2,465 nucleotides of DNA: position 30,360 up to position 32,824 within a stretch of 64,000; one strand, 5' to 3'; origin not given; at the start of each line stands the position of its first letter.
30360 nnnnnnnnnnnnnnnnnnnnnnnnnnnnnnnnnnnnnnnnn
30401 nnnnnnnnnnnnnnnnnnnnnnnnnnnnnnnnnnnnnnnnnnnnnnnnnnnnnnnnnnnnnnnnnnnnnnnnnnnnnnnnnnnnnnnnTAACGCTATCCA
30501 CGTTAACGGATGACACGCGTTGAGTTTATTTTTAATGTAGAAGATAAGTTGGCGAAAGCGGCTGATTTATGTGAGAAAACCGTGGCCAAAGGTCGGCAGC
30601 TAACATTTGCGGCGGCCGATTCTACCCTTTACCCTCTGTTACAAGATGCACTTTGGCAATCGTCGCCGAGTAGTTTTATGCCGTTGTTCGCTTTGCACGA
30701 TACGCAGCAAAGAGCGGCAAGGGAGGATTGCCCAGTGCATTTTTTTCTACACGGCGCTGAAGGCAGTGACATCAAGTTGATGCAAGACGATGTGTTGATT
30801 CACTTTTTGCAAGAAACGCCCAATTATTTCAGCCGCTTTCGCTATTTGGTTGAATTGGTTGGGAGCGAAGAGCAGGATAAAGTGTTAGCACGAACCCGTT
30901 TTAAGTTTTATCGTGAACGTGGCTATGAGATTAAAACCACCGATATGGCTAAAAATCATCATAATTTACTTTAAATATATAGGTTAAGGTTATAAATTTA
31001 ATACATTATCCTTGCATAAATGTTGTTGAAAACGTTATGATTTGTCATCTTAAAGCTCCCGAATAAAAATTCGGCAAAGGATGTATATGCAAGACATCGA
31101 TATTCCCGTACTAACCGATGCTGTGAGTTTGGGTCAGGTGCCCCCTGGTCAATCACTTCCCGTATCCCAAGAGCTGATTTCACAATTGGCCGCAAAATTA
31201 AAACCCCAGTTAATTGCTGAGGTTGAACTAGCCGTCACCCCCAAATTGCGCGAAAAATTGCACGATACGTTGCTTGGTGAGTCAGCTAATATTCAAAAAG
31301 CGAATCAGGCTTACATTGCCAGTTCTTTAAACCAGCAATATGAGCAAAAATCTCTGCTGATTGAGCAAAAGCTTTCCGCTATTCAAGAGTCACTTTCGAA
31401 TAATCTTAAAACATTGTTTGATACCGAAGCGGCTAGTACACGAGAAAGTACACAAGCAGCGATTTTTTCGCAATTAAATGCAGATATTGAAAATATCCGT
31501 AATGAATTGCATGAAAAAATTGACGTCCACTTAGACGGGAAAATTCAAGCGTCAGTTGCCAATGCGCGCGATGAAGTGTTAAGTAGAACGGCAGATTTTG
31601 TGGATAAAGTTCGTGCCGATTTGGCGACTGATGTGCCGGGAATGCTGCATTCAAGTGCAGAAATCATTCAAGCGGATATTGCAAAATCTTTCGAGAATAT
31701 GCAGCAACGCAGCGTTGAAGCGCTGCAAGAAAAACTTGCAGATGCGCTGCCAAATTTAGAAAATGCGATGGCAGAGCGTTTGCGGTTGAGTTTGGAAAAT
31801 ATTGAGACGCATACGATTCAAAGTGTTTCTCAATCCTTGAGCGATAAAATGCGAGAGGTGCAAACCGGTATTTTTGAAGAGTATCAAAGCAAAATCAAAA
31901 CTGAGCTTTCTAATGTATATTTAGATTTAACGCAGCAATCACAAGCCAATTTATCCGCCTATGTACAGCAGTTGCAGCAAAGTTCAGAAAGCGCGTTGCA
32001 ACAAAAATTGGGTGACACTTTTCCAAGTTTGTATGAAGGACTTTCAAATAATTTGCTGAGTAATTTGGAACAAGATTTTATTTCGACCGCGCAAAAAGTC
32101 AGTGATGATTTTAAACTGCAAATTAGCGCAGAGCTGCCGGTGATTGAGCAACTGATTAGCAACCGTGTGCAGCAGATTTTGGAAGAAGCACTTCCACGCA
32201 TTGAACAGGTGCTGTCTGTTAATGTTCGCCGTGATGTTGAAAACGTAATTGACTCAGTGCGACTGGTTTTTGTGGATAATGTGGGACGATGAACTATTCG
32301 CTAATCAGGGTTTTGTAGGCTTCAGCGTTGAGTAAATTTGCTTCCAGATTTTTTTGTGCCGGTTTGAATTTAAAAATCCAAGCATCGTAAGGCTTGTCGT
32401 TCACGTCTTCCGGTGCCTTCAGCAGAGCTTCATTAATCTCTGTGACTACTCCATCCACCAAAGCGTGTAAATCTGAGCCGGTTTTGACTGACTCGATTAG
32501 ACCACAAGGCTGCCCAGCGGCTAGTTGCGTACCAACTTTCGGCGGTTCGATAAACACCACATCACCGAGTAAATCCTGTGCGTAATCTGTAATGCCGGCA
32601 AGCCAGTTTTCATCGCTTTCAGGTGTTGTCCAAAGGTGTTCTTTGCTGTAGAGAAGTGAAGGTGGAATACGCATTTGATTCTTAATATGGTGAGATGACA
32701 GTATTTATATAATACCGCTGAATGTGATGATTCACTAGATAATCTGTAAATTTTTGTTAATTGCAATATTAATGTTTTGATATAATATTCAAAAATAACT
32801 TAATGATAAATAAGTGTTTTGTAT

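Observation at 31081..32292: PopZ-like or apolipoprotein-like scaffold candidate downstream of holC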

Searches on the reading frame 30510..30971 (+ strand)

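Call 4: search_protein_families(library=pfam, proteins=[window:30510-30971:+], max_evalue=10)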
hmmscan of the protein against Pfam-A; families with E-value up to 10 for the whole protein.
window:30510-30971:+ (154 aa): 1 family
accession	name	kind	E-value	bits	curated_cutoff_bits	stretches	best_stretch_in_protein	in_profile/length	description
PF04364.18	DNA_pol3_chi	-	4.4e-25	88.9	25.4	1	1-141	1-134/135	DNA polymerase III chi subunit, HolC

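Call 5: search_protein_families(library=ncbifam, proteins=[window:30510-30971:+], max_evalue=10)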
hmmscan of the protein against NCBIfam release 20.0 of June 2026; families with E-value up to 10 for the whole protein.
window:30510-30971:+ (154 aa): 3 families
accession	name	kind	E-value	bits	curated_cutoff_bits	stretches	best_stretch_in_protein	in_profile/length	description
NF004348.0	PRK05728.1-5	equivalog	4.7e-24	85.2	178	1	1-147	1-137/138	DNA polymerase III subunit chi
NF004345.0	PRK05728.1-1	equivalog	1.6e-07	31.3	281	1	23-144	31-144/147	DNA polymerase III subunit chi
NF004347.0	PRK05728.1-4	equivalog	1e-05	25.8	132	1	11-142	11-136/150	DNA polymerase III subunit chi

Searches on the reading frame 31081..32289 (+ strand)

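Call 4: search_protein_families(library=pfam, proteins=[window:31081-32289:+], max_evalue=10)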
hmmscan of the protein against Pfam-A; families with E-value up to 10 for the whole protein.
window:31081-32289:+ (403 aa): 8 families
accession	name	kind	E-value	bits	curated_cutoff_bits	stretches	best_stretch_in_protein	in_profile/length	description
PF20428.3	Sey1_3HB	-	0.0014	18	24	2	222-376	52-212/419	Sey1 three-helix bundle domain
PF21097.3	SR_plectin_7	-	0.0086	16.9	27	1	233-306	14-86/116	Spectrin repeat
PF14183.11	YwpF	-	0.04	14.3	28.1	1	84-168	31-114/133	YwpF-like protein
PF05597.16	Phasin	-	0.055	14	28.8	1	201-262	56-119/126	Poly(hydroxyalcanoate) granule associated protein (phasin)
PF22128.2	Alp7A_like_C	-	0.13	12.5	22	1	237-326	38-129/156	Alp7A C-terminal domain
PF21999.2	IMS_HHH_1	-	0.15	13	27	0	295-312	22-39/53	DNA polymerase-iota, thumb domain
PF19122.5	DUF5806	-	3.8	7.8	33.5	1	91-144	94-147/148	Family of unknown function (DUF5806)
PF11527.13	ARL2_Bind_BART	-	6.7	7.3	23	1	255-303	37-84/116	The ARF-like 2 binding protein BART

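Call 5: search_protein_families(library=ncbifam, proteins=[window:31081-32289:+], max_evalue=10)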
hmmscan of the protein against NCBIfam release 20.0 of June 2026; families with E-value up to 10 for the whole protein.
window:31081-32289:+ (403 aa): 3 families
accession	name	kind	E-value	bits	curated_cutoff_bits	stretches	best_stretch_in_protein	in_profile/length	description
NF007113.1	PRK09562.1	equivalog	0.19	11.3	208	1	135-288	49-198/251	nucleoside triphosphate pyrophosphohydrolase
TIGR02872.1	spore_ytvI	equivalog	0.38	10.1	198.15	1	120-224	95-195/341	sporulation integral membrane protein YtvI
TIGR00862.1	O-ClC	subfamily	3.6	7.3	358.95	1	289-335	107-153/236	intracellular chloride channel protein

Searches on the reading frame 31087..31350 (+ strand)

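Call 23: search_protein_families(library=pfam, proteins=[window:31087-31350:+], max_evalue=10)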
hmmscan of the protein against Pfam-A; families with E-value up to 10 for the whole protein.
seq(88 aa): 1 family
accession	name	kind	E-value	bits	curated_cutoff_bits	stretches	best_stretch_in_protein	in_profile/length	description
PF00392.27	GntR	-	0.078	13.1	27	1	9-36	9-36/64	Bacterial regulatory proteins, gntR family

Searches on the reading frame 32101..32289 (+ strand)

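Call 23: search_protein_families(library=pfam, proteins=[window:32131-32289:+, window:32101-32289:+], max_evalue=10)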
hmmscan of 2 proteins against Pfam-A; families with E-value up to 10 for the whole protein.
seq(53 aa): 3 families
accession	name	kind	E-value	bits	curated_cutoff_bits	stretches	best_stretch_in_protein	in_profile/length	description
PF11473.13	B2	-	0.04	14.2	25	1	7-39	9-41/73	RNA binding protein B2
PF24752.1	DUF7697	-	0.12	12.7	27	1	17-34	28-45/52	Family of unknown function (DUF7697)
PF19246.4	DUF5894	-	0.29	11.1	25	1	14-37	2-25/57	Family of unknown function (DUF5894)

seq(63 aa): 2 families
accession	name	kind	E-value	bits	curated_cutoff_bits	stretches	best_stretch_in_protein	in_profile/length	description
PF11473.13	B2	-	0.037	14.3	25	1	12-49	5-41/73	RNA binding protein B2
PF24752.1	DUF7697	-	0.12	12.8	27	1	27-43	28-44/52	Family of unknown function (DUF7697)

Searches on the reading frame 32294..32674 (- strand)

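Call 4: search_protein_families(library=pfam, proteins=[window:32294-32674:-], max_evalue=10)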
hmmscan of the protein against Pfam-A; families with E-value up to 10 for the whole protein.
window:32294-32674:- (126 aa): 2 families
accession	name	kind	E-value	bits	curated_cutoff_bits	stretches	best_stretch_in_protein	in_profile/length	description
PF01597.25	GCV_H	-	4.1e-34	117.6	22.2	1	7-125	1-120/122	Glycine cleavage H-protein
PF00364.28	Biotin_lipoyl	-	0.071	13.4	22.1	1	46-80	22-56/73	Biotin-requiring enzyme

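Call 5: search_protein_families(library=ncbifam, proteins=[window:32294-32674:-], max_evalue=10)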
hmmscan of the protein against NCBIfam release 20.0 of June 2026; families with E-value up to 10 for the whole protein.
window:32294-32674:- (126 aa): 6 families
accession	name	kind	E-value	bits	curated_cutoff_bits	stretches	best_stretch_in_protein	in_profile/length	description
NF002270.0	PRK01202.1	subfamily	1.3e-39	134.9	117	1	1-125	2-127/129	glycine cleavage system protein GcvH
TIGR00527.1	gcvH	equivalog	5.2e-34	117.1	115.85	1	3-125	2-126/129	glycine cleavage system protein GcvH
TIGR03077.1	not_gcvH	equivalog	1e-09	38.4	144.05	1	9-104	2-98/110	glycine cleavage protein H-like protein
NF045810.1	GcvH_rel_desulf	equivalog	4.8e-06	26.4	150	1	3-122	12-133/167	GcvH-related protein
NF005457.0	PRK07051.1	equivalog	0.042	14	87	1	46-80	27-61/80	acetyl-CoA carboxylase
TIGR01108.1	oadA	equivalog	0.1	11.1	756.5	1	27-81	516-569/582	sodium-extruding oxaloacetate decarboxylase subunit alpha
